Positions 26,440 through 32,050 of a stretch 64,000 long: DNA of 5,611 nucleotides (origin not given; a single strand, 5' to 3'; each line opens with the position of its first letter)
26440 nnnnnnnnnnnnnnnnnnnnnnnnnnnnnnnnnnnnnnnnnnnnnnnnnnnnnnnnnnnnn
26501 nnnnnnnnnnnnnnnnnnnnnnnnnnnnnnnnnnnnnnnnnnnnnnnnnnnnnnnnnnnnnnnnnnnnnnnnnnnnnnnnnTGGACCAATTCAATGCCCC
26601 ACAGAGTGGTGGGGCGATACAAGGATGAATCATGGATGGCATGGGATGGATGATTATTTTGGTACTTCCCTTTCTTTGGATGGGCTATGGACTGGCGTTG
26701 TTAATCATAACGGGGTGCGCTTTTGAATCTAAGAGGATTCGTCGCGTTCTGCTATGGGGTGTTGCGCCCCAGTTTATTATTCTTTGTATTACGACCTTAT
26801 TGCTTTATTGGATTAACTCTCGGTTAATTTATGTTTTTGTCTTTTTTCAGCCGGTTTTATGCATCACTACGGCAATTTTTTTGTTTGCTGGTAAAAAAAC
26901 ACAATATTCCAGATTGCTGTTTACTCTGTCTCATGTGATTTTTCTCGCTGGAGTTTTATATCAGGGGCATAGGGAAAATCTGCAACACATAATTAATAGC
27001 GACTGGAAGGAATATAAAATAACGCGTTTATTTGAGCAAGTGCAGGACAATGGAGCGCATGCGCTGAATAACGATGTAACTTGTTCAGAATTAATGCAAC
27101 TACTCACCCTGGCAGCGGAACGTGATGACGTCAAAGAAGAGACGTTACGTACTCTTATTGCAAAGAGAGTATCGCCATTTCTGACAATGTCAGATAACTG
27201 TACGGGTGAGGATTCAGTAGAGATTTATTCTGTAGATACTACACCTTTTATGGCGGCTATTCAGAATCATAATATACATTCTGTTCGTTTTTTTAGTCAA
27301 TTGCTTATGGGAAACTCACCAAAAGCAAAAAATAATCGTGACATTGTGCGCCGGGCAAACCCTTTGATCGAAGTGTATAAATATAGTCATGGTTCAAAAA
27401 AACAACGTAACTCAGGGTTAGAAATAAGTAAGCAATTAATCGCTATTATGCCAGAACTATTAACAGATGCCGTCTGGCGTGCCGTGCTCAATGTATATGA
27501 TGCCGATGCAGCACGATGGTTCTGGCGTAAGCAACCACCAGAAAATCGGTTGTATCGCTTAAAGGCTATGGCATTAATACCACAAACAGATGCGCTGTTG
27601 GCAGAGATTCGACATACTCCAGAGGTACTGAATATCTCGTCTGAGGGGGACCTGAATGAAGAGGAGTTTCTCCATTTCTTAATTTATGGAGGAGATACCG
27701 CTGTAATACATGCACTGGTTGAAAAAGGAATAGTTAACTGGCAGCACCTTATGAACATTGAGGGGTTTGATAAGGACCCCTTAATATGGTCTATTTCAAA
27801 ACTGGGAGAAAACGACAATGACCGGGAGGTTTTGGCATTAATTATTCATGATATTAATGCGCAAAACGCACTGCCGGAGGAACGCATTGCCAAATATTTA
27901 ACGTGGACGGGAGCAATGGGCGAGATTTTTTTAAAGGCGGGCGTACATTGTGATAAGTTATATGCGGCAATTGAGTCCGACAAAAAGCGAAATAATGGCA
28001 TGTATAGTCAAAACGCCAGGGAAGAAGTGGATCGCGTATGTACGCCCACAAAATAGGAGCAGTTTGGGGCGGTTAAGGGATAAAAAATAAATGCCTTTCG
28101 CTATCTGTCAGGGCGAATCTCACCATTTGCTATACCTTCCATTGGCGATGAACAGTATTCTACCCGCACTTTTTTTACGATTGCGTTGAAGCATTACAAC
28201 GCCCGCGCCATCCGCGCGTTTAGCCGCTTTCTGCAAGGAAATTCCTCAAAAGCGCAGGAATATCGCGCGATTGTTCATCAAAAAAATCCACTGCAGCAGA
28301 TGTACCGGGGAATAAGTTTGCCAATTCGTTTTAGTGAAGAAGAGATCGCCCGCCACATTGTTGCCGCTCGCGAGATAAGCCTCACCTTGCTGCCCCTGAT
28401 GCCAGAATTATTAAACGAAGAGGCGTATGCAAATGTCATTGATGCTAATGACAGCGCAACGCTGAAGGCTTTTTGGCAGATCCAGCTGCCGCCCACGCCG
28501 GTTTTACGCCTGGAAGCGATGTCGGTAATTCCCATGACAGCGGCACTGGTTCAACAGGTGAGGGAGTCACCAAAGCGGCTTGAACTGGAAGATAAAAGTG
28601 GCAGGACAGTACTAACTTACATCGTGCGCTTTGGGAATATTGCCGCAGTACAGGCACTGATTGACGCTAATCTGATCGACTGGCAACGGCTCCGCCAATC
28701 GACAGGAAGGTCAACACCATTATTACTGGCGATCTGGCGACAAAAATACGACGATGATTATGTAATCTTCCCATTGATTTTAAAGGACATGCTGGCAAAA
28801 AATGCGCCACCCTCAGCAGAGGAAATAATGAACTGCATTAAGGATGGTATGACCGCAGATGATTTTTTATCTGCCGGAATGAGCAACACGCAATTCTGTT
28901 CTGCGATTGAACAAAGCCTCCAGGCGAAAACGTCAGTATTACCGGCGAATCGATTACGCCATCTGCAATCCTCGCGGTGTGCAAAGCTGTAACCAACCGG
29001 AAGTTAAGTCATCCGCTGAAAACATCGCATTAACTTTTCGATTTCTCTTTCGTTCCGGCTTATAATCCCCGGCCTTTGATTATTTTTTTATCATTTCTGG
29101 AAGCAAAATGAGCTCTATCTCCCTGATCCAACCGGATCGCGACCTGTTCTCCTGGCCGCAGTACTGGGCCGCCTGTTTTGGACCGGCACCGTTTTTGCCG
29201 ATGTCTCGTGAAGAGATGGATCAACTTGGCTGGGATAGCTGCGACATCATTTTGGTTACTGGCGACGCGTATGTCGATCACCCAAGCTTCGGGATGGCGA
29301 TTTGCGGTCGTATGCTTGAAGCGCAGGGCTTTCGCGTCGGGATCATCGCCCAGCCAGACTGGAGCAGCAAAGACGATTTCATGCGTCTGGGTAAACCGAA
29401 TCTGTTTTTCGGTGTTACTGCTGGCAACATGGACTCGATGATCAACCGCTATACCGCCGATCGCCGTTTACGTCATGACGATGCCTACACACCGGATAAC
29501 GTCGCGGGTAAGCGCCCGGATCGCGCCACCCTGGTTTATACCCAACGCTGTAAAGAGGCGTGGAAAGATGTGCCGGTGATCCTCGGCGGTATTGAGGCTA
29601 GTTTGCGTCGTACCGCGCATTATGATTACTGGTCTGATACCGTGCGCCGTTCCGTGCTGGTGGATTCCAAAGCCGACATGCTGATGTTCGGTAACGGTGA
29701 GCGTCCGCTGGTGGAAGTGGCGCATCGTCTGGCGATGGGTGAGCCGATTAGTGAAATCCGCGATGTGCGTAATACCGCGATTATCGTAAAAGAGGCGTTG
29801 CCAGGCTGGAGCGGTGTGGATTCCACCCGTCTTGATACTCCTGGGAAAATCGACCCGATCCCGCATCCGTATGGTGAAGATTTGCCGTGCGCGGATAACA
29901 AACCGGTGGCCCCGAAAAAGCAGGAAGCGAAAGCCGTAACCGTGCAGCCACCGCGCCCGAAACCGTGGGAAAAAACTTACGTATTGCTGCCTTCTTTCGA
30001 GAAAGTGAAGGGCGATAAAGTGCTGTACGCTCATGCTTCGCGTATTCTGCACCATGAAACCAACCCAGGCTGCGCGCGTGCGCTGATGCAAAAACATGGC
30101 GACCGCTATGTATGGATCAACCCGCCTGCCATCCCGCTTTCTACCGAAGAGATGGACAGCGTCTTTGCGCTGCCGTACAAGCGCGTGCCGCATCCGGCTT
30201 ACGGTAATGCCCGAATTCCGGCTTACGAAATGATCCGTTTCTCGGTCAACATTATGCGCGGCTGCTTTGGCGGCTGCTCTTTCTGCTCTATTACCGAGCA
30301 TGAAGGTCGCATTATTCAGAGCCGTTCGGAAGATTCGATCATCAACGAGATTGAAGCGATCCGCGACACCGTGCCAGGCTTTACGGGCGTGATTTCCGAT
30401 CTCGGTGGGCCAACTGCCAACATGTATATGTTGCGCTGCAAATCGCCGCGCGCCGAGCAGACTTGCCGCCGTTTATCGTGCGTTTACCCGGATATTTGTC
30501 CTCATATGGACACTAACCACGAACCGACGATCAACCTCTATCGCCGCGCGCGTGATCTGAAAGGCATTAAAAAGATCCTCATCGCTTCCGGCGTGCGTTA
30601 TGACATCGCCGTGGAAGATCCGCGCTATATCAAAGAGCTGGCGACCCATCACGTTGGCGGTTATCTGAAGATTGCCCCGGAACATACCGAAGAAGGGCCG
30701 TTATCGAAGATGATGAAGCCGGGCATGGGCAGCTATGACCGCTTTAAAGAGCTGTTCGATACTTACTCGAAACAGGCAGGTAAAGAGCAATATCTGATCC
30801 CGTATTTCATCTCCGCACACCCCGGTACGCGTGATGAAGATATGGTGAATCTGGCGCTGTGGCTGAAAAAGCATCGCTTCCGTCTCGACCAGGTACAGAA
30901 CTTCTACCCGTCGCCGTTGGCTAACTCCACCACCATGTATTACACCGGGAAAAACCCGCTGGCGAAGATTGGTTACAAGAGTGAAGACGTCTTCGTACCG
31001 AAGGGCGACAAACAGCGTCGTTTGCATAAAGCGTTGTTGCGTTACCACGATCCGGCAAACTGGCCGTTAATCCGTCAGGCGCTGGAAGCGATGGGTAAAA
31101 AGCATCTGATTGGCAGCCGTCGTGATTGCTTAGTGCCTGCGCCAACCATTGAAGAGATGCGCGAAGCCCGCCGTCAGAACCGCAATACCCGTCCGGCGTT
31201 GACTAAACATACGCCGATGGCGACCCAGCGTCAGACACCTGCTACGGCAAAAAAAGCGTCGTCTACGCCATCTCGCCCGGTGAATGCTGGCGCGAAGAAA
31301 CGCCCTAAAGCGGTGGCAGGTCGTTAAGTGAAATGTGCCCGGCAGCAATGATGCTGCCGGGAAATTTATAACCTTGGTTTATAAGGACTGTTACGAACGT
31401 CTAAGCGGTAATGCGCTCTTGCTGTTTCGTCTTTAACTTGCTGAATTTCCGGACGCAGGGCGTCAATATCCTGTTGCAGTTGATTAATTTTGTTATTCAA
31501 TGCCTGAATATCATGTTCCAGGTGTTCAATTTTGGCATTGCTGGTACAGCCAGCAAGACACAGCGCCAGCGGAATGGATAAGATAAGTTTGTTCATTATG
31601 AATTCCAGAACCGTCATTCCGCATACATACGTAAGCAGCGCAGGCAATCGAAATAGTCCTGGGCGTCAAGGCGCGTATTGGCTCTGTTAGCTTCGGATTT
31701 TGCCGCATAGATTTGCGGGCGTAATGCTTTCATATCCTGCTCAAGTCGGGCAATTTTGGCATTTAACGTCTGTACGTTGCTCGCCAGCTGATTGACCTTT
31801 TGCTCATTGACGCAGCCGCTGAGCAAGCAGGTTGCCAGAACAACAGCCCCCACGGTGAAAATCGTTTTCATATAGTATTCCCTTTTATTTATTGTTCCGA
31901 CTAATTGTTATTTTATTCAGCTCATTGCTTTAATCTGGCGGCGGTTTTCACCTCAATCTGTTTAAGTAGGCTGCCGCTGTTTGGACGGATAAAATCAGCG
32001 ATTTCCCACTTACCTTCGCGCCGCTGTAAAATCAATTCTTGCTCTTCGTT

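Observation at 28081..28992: Second ORF is a 5'-truncated, diverged paralog of the ankyrin protein with no ATG or RBS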

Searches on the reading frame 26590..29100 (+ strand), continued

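Call 78: fold_search(model_id=the predicted structure, library=afdb50)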
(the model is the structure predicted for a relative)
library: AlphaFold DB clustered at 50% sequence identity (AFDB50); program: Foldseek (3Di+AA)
matches with E <= 10: 1190; with E <= 0.001: 26
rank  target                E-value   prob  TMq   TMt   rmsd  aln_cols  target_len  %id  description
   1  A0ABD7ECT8            3.3e-34  1.00  0.71  0.94   1.5       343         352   74  Uncharacterized protein [Escherichia albertii]
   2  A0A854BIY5            2.3e-28  1.00  0.56  0.98   1.0       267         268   96  Ankyrin repeat domain-containing protein [Escherichia coli]
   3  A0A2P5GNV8            3.2e-22  1.00  0.64  0.93   3.4       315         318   54  Uncharacterized protein [Superficieibacter electus]
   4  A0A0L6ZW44            7.9e-22  1.00  0.45  0.89   6.4       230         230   95  Uncharacterized protein [Escherichia coli]
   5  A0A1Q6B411            1.2e-16  1.00  0.59  0.59   8.4       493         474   25  Uncharacterized protein [Escherichia coli]
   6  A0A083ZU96            6.0e-15  1.00  0.56  0.56   8.2       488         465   22  Putative membrane protein
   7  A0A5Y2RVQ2            2.7e-14  1.00  0.50  0.50  10.4       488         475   25  Ankyrin repeat domain-containing protein [Salmonella enterica subsp. salamae]
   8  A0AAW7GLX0            3.9e-14  1.00  0.56  0.57   9.2       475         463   19  Uncharacterized protein
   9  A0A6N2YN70            5.2e-14  1.00  0.57  0.57   9.1       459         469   25  Uncharacterized protein [Phytobacter massiliensis]
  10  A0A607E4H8            2.6e-13  1.00  0.49  0.49  14.9       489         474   23  Uncharacterized protein [Salmonella enterica subsp. enterica serovar Panama]
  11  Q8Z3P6                5.1e-12  1.00  0.50  0.68   5.4       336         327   30  Uncharacterized protein [Salmonella typhi]
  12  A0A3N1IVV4            7.6e-12  1.00  0.55  0.55  11.7       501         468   21  Uncharacterized protein
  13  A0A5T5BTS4            4.0e-10  1.00  0.46  0.71   5.8       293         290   30  Uncharacterized protein (Fragment) [Salmonella enterica]
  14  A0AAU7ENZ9            8.9e-10  1.00  0.46  0.63   6.1       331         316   25  Uncharacterized protein [Salmonella enterica subsp. enterica serovar Give var. 15 str. CFSAN004343]
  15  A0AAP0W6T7            2.1e-09  1.00  0.62  0.62  11.3       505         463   17  Uncharacterized protein
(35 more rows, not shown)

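Call 80: find_related_loci(query=A1, collection=genome_contigs, flank=4000)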
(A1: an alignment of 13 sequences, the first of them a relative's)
Query A1 (469 aa) in genome_contigs; peptide patterns used: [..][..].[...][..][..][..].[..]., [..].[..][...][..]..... (x = any residue, [..] = any of these).
13 stretches matched a pattern; 3 encode a relative of the query (tblastn E <= 1e-3); 3 distinct loci.
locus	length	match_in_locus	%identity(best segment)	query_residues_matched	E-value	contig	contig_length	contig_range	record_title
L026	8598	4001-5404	76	1-468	0e+0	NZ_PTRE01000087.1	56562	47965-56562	Escherichia sp. MOD1-EC7003 MOD1-EC7003_87_length_56562_cov_124, whole genome shotgun sequence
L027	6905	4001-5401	69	1-467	0e+0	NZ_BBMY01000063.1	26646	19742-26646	Escherichia albertii NBRC 107761 = DSM 17582 strain NBRC 107761, whole genome shotgun sequence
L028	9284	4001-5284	50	1-428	2e-129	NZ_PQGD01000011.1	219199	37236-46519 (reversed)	Superficieibacter electus strain BP-1 NODE_11_length_219199_cov_36.6481, whole genome shotgun sequence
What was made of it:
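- Tried and rejected: With the closer alignment it returned only three species (call 80).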

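Call 81: find_homologous_proteins(query=A2, max_evalue=0.00001)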
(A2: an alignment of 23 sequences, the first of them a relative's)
Query A2 (23 sequences) (469 aa, profile of the alignment): 9 proteins with E <= 0.00001 among 8000 candidates.
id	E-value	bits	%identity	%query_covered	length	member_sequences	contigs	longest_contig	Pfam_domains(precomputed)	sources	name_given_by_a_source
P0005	2.3e-169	582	70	100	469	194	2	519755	-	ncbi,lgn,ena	-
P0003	9.9e-169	580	87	100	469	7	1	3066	-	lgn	-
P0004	1.2e-168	580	76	100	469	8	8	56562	-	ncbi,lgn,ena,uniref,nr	ncbi:hypothetical protein [Escherichia sp. MOD1-EC7003]|uniref:hypothetical protein n=1 Tax=Escheric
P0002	4.9e-165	568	88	100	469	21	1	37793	-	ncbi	-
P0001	1.9e-164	566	96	100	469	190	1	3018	-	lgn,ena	-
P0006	1.0e-141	491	50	91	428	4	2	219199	-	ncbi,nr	ncbi:hypothetical protein [Superficieibacter electus]|nr:hypothetical protein [Superficieibacter ele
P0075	7.3e-113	396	22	56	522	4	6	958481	-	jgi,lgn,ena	-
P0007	8.9e-112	392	51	78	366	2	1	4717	-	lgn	-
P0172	8.9e-74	267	95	43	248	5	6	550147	-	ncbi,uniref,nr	ncbi:TPA: ankyrin repeat domain-containing protein [Escherichia coli]|uniref:ankyrin repeat domain-c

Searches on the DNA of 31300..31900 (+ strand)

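Call 76: search_dna_similar(query=window:31300-31900:+, collection=ecoli_genomes, mode=near, max_rows=12, rows=spread)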
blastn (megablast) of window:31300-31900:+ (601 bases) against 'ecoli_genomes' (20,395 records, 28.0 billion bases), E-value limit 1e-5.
Records with a match: 5415; places in all: 5421; records where one place covers at least 80% of the query: 18.
Genomes with a match: 5415 of 5426; with a place that covers at least 80% of the query: 18. Places per genome that has any: lowest 1, median 1, highest 2. On chromosomes: 5420 places; on plasmids: 1.
Best place of each record, by identity: >=99% 5; 95-99% 13; 90-95% 5397.
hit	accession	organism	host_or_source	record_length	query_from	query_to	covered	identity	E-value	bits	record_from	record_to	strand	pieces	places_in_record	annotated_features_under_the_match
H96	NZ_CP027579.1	Escherichia coli strain 2013C-4282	Homo sapiens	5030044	1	601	100%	100.0%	0e+0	1110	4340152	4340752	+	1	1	yqhH: lipoprotein YqhH | LPP leucine zipper domain-containing protein | ygiQ: YgiQ family radical SAM protein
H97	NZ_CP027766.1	Escherichia coli strain 2013C-3342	Homo sapiens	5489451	315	600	48%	93.0%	2e-113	418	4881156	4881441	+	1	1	yqhH: lipoprotein YqhH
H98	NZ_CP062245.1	Escherichia coli strain AML003_ev01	not applicable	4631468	315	600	48%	93.0%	2e-113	418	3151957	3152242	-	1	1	yqhH: lipoprotein YqhH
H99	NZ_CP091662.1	Escherichia coli strain KFu023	river water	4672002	315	600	48%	93.0%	2e-113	418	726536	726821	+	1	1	yqhH: lipoprotein YqhH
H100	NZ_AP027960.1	Escherichia coli strain VE-T2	-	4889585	315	600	48%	93.0%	2e-113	418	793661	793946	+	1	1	yqhH: lipoprotein YqhH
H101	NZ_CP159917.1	Escherichia coli strain EC554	Homo sapiens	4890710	315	600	48%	93.0%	2e-113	418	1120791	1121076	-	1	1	yqhH: lipoprotein YqhH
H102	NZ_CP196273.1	Escherichia coli strain AH21B060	Homo sapiens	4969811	315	600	48%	93.0%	2e-113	418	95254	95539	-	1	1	yqhH: lipoprotein YqhH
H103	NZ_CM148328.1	Escherichia coli strain 02B17CRGN002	Homo sapiens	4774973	315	600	48%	93.0%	2e-113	418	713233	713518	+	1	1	yqhH: lipoprotein YqhH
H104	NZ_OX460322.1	Escherichia coli strain EC0880B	Derived from parental isolate EC0880B ...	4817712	315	600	48%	93.0%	2e-113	418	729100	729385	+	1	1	yqhH: lipoprotein YqhH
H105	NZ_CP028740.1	Escherichia coli strain A35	Rattus lutreola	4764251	315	600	48%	92.7%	8e-112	412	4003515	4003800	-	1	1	yqhH: lipoprotein YqhH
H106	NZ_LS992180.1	Escherichia coli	-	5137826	315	600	48%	92.7%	8e-112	412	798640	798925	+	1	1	yqhH: lipoprotein YqhH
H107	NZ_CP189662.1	Escherichia coli strain 102651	Homo sapiens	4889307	315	556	40%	92.1%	1e-90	342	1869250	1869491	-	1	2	yqhH: lipoprotein YqhH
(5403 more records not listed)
